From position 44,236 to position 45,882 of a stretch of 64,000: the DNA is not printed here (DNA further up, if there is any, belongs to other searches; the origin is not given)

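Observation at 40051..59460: Glycan locus with three ATP-grasp ligases and an MmgE/PrpD enzyme: predicted amide-linked, non-acetyl decoration of a 4-amino sugar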

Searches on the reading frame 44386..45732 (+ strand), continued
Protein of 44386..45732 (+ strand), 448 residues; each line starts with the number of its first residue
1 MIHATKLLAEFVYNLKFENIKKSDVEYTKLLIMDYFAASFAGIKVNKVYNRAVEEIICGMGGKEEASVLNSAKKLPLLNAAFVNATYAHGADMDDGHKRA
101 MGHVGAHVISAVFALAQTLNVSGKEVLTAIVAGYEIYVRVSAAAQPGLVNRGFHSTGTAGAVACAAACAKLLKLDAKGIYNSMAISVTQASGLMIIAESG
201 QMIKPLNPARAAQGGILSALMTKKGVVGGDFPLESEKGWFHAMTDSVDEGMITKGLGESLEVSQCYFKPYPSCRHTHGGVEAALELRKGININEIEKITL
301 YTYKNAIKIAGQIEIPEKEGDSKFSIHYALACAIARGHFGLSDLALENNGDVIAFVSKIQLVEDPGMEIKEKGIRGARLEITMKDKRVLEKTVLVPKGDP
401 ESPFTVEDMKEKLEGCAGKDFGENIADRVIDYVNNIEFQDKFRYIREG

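Call 68: find_encoding_contigs(protein=P0009, flank=9000, max_places=1)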
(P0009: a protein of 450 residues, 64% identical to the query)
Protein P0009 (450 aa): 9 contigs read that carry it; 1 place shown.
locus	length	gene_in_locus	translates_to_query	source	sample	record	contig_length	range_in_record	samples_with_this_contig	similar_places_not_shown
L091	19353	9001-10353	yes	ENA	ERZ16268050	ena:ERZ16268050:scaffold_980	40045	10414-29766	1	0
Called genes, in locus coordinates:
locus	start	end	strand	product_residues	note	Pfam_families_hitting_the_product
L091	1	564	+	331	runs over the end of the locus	PF00535:Glycos_transf_2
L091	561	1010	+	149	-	PF13302:Acetyltransf_3 (weak), PF13527:Acetyltransf_9 (weak), PF00583:Acetyltransf_1, PF13673:Acetyltransf_10, PF13508:Acetyltransf_7, PF08445:FR47 (weak)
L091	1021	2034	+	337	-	PF21360:PylC-like_N, PF02655:ATP-grasp_3, PF13535:ATP-grasp_4, PF15632:ATPgrasp_Ter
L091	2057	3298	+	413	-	PF01071:GARS_A, PF02655:ATP-grasp_3, PF02786:CPSase_L_D2, PF07478:Dala_Dala_lig_C, PF13535:ATP-grasp_4, PF15632:ATPgrasp_Ter (weak), PF18603:LAL_C2 (weak)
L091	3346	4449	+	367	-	PF00155:Aminotran_1_2 (weak), PF01041:DegT_DnrJ_EryC1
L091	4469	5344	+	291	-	PF00483:NTP_transferase, PF12804:NTP_transf_3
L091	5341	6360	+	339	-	PF01073:3Beta_HSD, PF01370:Epimerase, PF02719:Polysacc_synt_2, PF04321:RmlD_sub_bind, PF16363:GDP_Man_Dehyd, PF07993:NAD_binding_4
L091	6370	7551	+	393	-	PF02350:Epimerase_2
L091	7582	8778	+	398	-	PF01370:Epimerase, PF07993:NAD_binding_4 (faint), PF14667:Polysacc_synt_C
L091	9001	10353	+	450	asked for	PF03972:MmgE_PrpD_N, PF19305:MmgE_PrpD_C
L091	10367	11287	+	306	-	PF00126:HTH_1, PF03466:LysR_substrate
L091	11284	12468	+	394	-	PF13433:Peripla_BP_5, PF13458:Peripla_BP_6, PF01094:ANF_receptor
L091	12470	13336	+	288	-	PF02653:BPD_transp_2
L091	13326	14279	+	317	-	PF02653:BPD_transp_2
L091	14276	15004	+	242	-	PF13476:AAA_23 (weak), PF00005:ABC_tran, PF12399:BCA_ABC_TP_C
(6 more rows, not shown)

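Call 69: find_encoding_contigs(protein=P0020, flank=9000, max_places=1)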
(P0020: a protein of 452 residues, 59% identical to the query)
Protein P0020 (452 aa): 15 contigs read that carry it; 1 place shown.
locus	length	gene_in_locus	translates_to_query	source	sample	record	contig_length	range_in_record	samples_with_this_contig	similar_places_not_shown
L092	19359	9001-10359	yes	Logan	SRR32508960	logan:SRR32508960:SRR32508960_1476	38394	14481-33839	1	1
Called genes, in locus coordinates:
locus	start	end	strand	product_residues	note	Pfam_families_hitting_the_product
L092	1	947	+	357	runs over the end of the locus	PF00534:Glycos_transf_1, PF13692:Glyco_trans_1_4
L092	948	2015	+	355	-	PF13439:Glyco_transf_4, PF00534:Glycos_transf_1, PF13692:Glyco_trans_1_4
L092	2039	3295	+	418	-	PF04932:Wzy_C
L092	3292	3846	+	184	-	PF00132:Hexapep, PF14602:Hexapep_2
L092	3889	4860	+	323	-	PF00535:Glycos_transf_2, PF10111:Glyco_tranf_2_2 (weak), PF13641:Glyco_tranf_2_3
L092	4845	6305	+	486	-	PF01943:Polysacc_synt, PF13440:Polysacc_synt_3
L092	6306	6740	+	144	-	PF00583:Acetyltransf_1, PF13302:Acetyltransf_3 (weak), PF13673:Acetyltransf_10, PF13508:Acetyltransf_7, PF08445:FR47 (weak)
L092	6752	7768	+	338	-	PF21360:PylC-like_N, PF14397:ATPgrasp_ST (faint), PF02655:ATP-grasp_3, PF02786:CPSase_L_D2 (weak), PF08443:RimK (weak), PF13535:ATP-grasp_4, PF15632:ATPgrasp_Ter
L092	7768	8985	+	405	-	PF01071:GARS_A, PF02655:ATP-grasp_3, PF02786:CPSase_L_D2 (weak), PF02222:ATP-grasp, PF07478:Dala_Dala_lig_C, PF13535:ATP-grasp_4, PF15632:ATPgrasp_Ter (weak), PF18603:LAL_C2 (weak)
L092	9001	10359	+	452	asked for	PF03972:MmgE_PrpD_N, PF19305:MmgE_PrpD_C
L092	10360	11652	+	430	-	PF03600:CitMHS, PF00939:Na_sulph_symp, PF03600:CitMHS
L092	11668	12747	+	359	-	PF00155:Aminotran_1_2 (weak), PF01041:DegT_DnrJ_EryC1, PF01053:Cys_Met_Meta_PP (weak)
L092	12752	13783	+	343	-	PF01757:Acyl_transf_3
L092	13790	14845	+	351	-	PF01073:3Beta_HSD, PF01370:Epimerase, PF02719:Polysacc_synt_2, PF04321:RmlD_sub_bind, PF07993:NAD_binding_4, PF16363:GDP_Man_Dehyd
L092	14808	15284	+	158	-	PF04892:VanZ-LLP1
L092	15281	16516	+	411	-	PF03721:UDPG_MGDP_dh_N, PF00984:UDPG_MGDP_dh, PF03720:UDPG_MGDP_dh_C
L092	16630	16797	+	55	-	-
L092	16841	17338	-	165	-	-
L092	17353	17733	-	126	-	PF20234:DUF6591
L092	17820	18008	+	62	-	PF01402:RHH_1 (weak)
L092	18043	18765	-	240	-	PF20260:PUA_4, PF04452:Methyltrans_RNA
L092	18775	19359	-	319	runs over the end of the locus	-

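Call 77: search_solved_structures(query=L075:14436-15605:+, max_evalue=1)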
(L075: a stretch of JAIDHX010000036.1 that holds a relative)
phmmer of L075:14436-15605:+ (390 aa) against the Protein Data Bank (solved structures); distinct sequences matched with E-value up to 1: 0.

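Call 78: search_solved_structures(query=L075:13525-14436:+, max_evalue=10)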
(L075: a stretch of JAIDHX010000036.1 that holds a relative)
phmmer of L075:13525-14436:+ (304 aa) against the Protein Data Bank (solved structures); distinct sequences matched with E-value up to 10: 4.
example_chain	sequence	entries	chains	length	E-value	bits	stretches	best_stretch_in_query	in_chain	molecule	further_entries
2iss_A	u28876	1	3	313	0.47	13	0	113-203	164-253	Pyridoxal biosynthesis lyase pdxS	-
7pwg_W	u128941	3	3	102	0.48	13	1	125-163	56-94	Ribosomal protein L24A | 60S ribosomal protein eL24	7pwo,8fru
7xrf_A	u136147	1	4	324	1.2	11.7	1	116-151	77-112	AP_endonuc_2 domain-containing protein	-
7bvr_A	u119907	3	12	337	1.3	11.6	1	116-151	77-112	AP_endonuc_2 domain-containing protein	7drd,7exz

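Call 84: predict_structure(alignment_id=A1)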
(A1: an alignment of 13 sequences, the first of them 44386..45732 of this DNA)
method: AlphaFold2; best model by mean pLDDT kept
length: 448 residues; sequences in the alignment: 13
mean_pLDDT: 84.9   pTM: 0.89
mean pLDDT of the five models: 84.9, 84.6, 84.6, 83.4, 78.4
residues with pLDDT >= 90: 211; 70-90: 182; 50-70: 33; < 50: 22
segments of 3 or more residues with pLDDT < 50: 94-98, 100-102, 192-203
pLDDT, mean of each block of 10 residues (from residue 1): 91 97 95 90 79 87 89 91 86 50 74 97 98 92 75 67 96 98 89 43 57 94 95 86 82 88 78 81 90 95 85 79 81 87 73 90 89 86 96 90 91 81 87 96 75
secondary structure, 60 per line:
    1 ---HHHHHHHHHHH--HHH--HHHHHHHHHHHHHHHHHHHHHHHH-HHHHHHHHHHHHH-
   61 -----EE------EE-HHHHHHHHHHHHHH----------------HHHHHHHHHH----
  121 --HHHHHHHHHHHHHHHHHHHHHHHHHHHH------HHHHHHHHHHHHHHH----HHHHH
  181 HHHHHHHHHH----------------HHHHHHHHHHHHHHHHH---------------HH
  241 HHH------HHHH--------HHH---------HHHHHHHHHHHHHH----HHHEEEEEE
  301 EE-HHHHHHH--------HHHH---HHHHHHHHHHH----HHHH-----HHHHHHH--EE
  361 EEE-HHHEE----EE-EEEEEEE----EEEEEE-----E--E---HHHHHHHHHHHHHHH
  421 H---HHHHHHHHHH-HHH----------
elements in order: H4-14 H22-45 H47-59 H77-90 H107-116 H123-150 H157-171 H176-190 H207-223 H239-243 H250-253 H274-287 E295-302 H304-310 H319-322 H326-336 H341-344 H350-356 E359-363 E377-383 E388-393 H406-421 H425-434

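Call 88: fold_search(model_id=the predicted structure, library=pdb)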
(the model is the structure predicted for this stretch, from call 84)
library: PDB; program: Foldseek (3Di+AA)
matches with E <= 10: 218; with E <= 0.001: 23
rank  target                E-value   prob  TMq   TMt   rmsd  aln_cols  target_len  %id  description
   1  7bra_A                4.8e-21  1.00  0.82  0.83   4.1       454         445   24  Bacillus subtilis IRG1 (released 2021-02-03)
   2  7e9d_A                9.9e-21  1.00  0.82  0.83   3.3       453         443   24  H102A mutant of IRG1 from bacillus (released 2021-03-31)
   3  7br9_B                4.0e-20  1.00  0.79  0.79   4.3       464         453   21  Crystal structure of mus musculus IRG1 (released 2021-02-03)
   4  7br9_A                1.2e-19  1.00  0.77  0.77   4.5       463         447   21  Crystal structure of mus musculus IRG1 (released 2021-02-03)
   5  6r6u_A                1.7e-19  1.00  0.73  0.72   5.1       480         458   21  Crystal structure of human cis-aconitate decarboxylase (released 2019-09-25)
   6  6r6u_B                3.7e-19  1.00  0.75  0.74   4.7       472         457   22  Crystal structure of human cis-aconitate decarboxylase (released 2019-09-25)
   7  6r6t_A                4.5e-19  1.00  0.80  0.80   3.9       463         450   22  Crystal structure of mouse cis-aconitate decarboxylase (released 2019-09-25)
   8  2hp0_A                7.3e-19  1.00  0.83  0.83   3.5       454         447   20  Crystal structure of iminodisuccinate epimerase (released 2006-09-12)
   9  6r6t_B                7.3e-19  1.00  0.80  0.80   3.8       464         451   21  Crystal structure of mouse cis-aconitate decarboxylase (released 2019-09-25)
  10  2hp3_A                1.4e-18  1.00  0.82  0.83   3.6       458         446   20  Crystal structure of iminodisuccinate epimerase (released 2006-09-12)
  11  6s62_C                1.8e-15  1.00  0.71  0.66   6.4       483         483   16  Crystal structure of 2-methylcitrate dehydratase (PrpD) from Pseudomonas aeruginosa in apo form. (released 2020-10-14)
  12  5mux_B                3.2e-15  1.00  0.75  0.72   4.9       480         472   16  Crystal structure of 2-methylcitrate dehydratase (MmgE) from Bacillus subtilis. (released 2018-02-14)
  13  5mux_A                3.5e-15  1.00  0.75  0.72   4.8       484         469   16  Crystal structure of 2-methylcitrate dehydratase (MmgE) from Bacillus subtilis. (released 2018-02-14)
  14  5mux_F                4.0e-15  1.00  0.75  0.72   4.8       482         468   16  Crystal structure of 2-methylcitrate dehydratase (MmgE) from Bacillus subtilis. (released 2018-02-14)
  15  5mux_D                7.6e-15  1.00  0.74  0.71   4.8       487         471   16  Crystal structure of 2-methylcitrate dehydratase (MmgE) from Bacillus subtilis. (released 2018-02-14)
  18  1szq_A                3.0e-14  1.00  0.73  0.69   5.5       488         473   18  Crystal Structure of 2-methylcitrate dehydratase (released 2004-04-27)
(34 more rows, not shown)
